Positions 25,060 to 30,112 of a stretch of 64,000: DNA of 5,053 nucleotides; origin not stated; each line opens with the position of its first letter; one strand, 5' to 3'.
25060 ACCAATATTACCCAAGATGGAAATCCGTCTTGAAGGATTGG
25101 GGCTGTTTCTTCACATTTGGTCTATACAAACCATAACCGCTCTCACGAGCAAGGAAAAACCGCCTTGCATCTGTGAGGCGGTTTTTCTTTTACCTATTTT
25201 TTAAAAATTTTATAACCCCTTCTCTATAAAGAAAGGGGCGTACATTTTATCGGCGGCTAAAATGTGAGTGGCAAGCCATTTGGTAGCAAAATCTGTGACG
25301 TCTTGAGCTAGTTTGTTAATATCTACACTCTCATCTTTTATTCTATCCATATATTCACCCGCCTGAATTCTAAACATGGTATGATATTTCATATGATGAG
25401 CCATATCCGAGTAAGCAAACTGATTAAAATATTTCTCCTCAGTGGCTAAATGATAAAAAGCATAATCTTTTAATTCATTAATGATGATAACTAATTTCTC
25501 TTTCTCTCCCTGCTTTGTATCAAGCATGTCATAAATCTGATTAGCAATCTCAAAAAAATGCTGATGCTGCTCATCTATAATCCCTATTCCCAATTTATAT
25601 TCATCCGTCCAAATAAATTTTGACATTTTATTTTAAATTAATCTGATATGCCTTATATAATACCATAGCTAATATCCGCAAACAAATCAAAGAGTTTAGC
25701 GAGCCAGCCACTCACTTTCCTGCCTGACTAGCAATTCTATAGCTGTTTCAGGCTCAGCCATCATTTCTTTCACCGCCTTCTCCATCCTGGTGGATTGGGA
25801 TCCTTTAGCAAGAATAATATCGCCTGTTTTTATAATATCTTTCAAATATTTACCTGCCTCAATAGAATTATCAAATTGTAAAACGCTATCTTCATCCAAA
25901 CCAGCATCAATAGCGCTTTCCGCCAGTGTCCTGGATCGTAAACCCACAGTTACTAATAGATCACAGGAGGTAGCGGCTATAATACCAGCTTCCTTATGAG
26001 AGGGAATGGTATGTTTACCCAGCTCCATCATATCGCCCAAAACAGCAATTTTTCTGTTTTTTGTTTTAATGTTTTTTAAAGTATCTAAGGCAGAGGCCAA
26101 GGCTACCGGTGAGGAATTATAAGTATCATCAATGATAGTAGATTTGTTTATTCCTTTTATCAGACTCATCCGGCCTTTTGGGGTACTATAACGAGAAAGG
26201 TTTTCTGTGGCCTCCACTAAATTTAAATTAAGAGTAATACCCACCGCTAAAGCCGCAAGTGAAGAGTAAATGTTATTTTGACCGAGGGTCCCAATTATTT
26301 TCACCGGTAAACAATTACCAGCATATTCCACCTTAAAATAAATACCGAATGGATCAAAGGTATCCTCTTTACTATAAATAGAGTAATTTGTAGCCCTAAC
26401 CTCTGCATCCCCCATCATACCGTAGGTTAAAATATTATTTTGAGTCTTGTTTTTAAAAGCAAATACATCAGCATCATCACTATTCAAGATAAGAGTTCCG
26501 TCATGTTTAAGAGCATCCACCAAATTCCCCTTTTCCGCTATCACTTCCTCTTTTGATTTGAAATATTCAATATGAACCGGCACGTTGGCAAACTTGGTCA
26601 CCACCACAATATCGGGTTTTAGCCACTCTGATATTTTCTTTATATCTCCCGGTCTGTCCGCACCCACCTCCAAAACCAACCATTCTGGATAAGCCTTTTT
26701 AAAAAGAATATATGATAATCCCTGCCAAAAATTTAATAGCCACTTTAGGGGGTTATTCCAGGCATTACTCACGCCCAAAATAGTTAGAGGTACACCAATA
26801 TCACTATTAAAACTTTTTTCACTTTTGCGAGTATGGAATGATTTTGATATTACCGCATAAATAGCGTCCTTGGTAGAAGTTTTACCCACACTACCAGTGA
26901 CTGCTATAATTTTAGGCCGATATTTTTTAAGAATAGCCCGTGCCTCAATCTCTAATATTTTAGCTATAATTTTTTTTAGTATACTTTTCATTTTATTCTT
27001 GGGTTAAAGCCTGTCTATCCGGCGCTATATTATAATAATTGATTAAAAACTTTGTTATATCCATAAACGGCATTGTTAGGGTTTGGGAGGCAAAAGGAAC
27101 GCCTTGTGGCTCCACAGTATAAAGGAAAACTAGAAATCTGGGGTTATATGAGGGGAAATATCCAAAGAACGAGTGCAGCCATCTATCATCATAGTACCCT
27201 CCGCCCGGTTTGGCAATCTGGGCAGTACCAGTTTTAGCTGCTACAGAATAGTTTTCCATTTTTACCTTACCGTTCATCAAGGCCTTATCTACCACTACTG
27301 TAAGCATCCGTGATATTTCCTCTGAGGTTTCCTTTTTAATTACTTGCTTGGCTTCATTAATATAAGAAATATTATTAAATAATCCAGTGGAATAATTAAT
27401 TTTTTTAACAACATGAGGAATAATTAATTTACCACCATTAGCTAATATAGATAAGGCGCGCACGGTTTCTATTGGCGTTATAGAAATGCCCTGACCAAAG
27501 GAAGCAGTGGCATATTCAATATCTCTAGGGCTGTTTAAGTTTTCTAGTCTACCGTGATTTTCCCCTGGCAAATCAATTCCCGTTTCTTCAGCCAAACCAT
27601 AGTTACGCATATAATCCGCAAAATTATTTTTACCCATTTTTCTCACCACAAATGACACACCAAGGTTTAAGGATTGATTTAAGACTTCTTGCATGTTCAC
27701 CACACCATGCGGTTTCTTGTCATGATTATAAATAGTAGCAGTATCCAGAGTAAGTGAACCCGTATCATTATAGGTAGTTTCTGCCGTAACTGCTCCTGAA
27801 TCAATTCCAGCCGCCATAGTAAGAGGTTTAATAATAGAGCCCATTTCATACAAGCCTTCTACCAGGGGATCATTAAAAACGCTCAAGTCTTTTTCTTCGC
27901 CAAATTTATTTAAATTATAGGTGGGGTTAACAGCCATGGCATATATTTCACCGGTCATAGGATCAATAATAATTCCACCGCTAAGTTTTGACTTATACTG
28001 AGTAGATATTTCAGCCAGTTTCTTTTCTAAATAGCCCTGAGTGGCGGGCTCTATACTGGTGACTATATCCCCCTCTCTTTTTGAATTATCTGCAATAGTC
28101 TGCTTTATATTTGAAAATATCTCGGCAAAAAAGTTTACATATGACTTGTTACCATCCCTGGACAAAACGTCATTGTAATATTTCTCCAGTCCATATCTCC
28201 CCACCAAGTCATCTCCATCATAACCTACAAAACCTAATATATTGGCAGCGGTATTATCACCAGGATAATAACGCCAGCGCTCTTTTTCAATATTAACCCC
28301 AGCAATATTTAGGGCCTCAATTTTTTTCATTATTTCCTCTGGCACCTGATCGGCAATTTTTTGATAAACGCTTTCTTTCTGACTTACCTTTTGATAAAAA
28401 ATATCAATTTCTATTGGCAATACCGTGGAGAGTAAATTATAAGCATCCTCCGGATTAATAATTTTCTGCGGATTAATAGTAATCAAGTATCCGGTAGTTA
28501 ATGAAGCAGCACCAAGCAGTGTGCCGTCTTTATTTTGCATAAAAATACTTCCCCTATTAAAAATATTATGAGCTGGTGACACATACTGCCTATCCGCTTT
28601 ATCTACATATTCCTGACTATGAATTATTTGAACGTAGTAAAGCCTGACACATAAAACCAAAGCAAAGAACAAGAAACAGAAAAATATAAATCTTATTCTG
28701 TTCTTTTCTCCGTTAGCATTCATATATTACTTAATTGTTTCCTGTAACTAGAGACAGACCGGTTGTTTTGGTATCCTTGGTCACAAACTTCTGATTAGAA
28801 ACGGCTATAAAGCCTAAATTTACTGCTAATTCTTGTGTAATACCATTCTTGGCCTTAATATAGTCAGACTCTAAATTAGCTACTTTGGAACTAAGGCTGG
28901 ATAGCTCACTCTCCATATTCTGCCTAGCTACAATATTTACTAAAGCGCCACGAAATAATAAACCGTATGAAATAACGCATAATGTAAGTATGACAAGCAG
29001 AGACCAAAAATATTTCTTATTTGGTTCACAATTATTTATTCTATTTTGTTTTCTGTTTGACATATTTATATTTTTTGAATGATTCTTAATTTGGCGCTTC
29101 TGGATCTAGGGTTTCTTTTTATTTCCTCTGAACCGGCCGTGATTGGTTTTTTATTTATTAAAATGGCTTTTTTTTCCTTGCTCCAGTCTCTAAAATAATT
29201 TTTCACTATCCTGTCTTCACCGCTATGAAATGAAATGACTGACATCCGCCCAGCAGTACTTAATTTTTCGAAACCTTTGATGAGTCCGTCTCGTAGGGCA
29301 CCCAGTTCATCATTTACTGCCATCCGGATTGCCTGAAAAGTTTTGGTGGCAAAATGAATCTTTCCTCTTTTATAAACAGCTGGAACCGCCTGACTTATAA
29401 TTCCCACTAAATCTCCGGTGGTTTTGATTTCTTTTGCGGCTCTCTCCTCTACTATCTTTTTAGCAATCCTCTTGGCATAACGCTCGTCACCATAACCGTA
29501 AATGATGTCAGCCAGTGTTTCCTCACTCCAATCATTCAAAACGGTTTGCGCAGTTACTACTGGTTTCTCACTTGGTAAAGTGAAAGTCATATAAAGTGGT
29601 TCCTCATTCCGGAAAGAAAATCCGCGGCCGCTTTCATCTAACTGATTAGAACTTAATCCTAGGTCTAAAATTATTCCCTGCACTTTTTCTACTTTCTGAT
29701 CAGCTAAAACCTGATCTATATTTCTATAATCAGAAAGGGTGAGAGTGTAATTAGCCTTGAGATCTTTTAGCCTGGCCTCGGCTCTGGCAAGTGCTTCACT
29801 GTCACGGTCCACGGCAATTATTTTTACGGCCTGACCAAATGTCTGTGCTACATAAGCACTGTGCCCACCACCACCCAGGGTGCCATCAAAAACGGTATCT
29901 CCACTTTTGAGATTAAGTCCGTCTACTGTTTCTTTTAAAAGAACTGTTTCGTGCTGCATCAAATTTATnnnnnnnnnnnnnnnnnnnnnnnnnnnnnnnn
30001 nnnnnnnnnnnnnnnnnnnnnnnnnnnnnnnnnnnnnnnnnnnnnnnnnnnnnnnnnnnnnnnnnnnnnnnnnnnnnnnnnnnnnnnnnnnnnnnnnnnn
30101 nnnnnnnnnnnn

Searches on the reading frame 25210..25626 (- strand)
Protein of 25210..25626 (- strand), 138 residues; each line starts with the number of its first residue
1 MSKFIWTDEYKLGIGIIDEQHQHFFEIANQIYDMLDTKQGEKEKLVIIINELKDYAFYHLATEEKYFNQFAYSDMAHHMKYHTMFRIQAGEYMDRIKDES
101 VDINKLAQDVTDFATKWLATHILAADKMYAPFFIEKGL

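Call 65: search_protein_families(library=ncbifam, proteins=[window:25210-25626:-], max_evalue=0.001)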
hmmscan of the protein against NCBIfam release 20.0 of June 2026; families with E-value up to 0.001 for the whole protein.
window:25210-25626:- (138 aa): 5 families
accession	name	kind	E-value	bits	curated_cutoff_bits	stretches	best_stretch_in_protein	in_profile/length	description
TIGR02481.1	hemeryth_dom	domain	8.7e-30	103.4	51.75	1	6-133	2-126/126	hemerythrin domain-containing protein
NF033749.1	bact_hemeryth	subfamily_domain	5.3e-29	101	84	1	5-133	3-128/129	bacteriohemerythrin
NF002007.0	PRK00808.1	equivalog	3.9e-20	72.5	109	1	1-131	1-125/156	bacteriohemerythrin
TIGR00058.1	Hemerythrin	subfamily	7.5e-08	33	131.85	1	4-129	5-111/115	hemerythrin family non-heme iron protein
NF002522.0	PRK01917.1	equivalog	0.00015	21.7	162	1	8-133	14-131/145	cation-binding hemerythrin HHE family protein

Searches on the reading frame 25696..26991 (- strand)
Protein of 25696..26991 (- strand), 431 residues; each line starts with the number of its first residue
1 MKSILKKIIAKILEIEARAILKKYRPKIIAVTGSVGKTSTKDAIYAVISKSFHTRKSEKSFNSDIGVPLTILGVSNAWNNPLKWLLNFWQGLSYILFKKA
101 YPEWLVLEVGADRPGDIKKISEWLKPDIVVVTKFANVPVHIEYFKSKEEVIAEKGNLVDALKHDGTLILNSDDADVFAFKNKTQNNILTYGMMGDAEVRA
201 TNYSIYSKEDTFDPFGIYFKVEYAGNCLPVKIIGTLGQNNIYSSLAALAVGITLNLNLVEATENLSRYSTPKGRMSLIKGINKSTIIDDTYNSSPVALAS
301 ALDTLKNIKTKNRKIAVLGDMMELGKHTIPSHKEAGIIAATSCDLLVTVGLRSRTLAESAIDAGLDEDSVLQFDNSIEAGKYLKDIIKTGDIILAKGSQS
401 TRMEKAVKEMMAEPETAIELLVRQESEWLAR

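Call 15: search_protein_families(library=pfam, proteins=[window:25696-26991:-])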
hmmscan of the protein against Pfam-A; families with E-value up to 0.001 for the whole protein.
window:25696-26991:- (431 aa): 2 families
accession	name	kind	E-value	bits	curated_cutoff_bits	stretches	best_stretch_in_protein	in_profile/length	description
PF08245.18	Mur_ligase_M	-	8.8e-28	98.1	24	2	99-250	54-199/200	Mur ligase middle domain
PF02875.26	Mur_ligase_C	-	1.2e-19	71.8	28.4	1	273-398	1-126/127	Mur ligase, glutamate ligase domain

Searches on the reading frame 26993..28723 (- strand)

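Call 65: search_protein_families(library=ncbifam, proteins=[window:26993-28723:-], max_evalue=0.001)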
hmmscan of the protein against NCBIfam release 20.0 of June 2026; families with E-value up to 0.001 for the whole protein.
window:26993-28723:- (576 aa): 20 families
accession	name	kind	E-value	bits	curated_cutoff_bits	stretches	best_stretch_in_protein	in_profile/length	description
TIGR02214.1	spoVD_pbp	equivalog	2.3e-94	317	688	1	13-572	5-566/636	stage V sporulation protein D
TIGR03423.1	pbp2_mrdA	equivalog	1e-70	239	455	1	9-534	2-567/593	penicillin-binding protein 2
NF053573.1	PBP2_PenA_Neis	exception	5.1e-59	200.3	1105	1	7-568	25-568/572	peptidoglycan D,D-transpeptidase PBP2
NF038271.1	strep_PBP2X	exception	1.1e-49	169.3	1050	1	122-540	154-594/750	penicillin-binding protein PBP2X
NF011685.0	PRK15105.1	subfamily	2.7e-45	155.1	737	1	12-571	24-568/588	peptidoglycan glycosyltransferase FtsI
NF008061.0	PRK10795.1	equivalog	2.6e-29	102.3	962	1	10-503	22-551/634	peptidoglycan DD-transpeptidase MrdA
TIGR02074.1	PBP_1a_fam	subfamily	3.8e-28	98.6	508.75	1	192-526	195-498/535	PBP1A family penicillin-binding protein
NF051842.1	PBP4_5_Efaec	equivalog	2.2e-25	89.1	700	1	105-505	212-617/668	penicillin-binding protein PBP4(5)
NF038278.1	strep_PBP2B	exception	1.9e-20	72.9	975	2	372-564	480-674/678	penicillin-binding protein PBP2B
NF000408.1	MECA2_pure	exception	5.1e-15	54.7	1525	1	165-490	269-606/668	PBP2a family beta-lactam-resistant peptidoglycan transpeptidase MecA2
NF000237.1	MECA_PBP2A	equivalog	8.2e-15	54.1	750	1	71-490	161-606/668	PBP2a family beta-lactam-resistant peptidoglycan transpeptidase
NF000410.1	MECA1_pure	exception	1.1e-14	53.6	1480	1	164-490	267-604/666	PBP2a family beta-lactam-resistant peptidoglycan transpeptidase MecA1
NF000409.1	MECA_pure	exception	2.2e-13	49.6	1490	1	165-490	269-606/668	PBP2a family beta-lactam-resistant peptidoglycan transpeptidase MecA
TIGR02073.1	PBP_1c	equivalog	9.5e-13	47.6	494.2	1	207-501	231-494/728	penicillin-binding protein 1C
NF038276.1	strep_PBP2A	exception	8.1e-12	44.2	1100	1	248-516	354-593/716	penicillin-binding protein PBP2A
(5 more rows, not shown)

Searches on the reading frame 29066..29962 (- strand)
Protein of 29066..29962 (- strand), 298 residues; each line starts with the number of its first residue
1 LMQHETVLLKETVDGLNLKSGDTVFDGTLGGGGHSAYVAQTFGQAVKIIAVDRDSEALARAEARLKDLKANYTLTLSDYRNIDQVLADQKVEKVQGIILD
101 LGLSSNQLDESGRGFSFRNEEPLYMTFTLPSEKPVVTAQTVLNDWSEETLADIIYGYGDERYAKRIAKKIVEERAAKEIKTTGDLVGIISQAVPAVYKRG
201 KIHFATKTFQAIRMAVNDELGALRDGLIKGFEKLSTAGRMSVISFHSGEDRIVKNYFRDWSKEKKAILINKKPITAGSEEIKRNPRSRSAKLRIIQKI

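Call 65: search_protein_families(library=ncbifam, proteins=[window:29066-29962:-], max_evalue=0.001)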
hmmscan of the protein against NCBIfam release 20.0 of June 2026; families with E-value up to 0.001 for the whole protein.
window:29066-29962:- (298 aa): 9 families
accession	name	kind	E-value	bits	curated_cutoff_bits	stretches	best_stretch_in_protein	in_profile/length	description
TIGR00006.1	TIGR00006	equivalog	1.2e-95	320.5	154.3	1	2-297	5-309/310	16S rRNA (cytosine(1402)-N(4))-methyltransferase RsmH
NF053511.1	tRNA_U34_MnmM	equivalog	7.5e-09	35.4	135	1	17-102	14-97/183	tRNA 5-(aminomethyl)-2-thiouridylate-methyltransferase MnmM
NF040703.1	cyclopro_CfaB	exception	1.1e-07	31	650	1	13-91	152-230/393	C17 cyclopropane fatty acid synthase CfaB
NF008686.0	PRK11705.1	equivalog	3.7e-06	26.2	400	1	10-84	157-227/383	cyclopropane fatty acyl phospholipid synthase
NF041658.1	ornithlipidmtase_OlsG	equivalog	2.4e-05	24.2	350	1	7-105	27-124/191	ornithine lipid N-methyltransferase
NF053839.1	CPFASynBruc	equivalog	9.6e-05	21.5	600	1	16-84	170-238/410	cyclopropane fatty acid synthase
TIGR00563.1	rsmB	equivalog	0.00024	20.3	269.05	1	15-103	240-326/437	16S rRNA (cytosine(967)-C(5))-methyltransferase RsmB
NF011493.0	PRK14901.1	equivalog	0.0003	19.7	540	1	16-101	250-335/447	16S rRNA (cytosine(967)-C(5))-methyltransferase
NF008149.0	PRK10901.1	equivalog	0.00034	19.7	375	1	15-94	246-324/434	16S rRNA (cytosine(967)-C(5))-methyltransferase RsmB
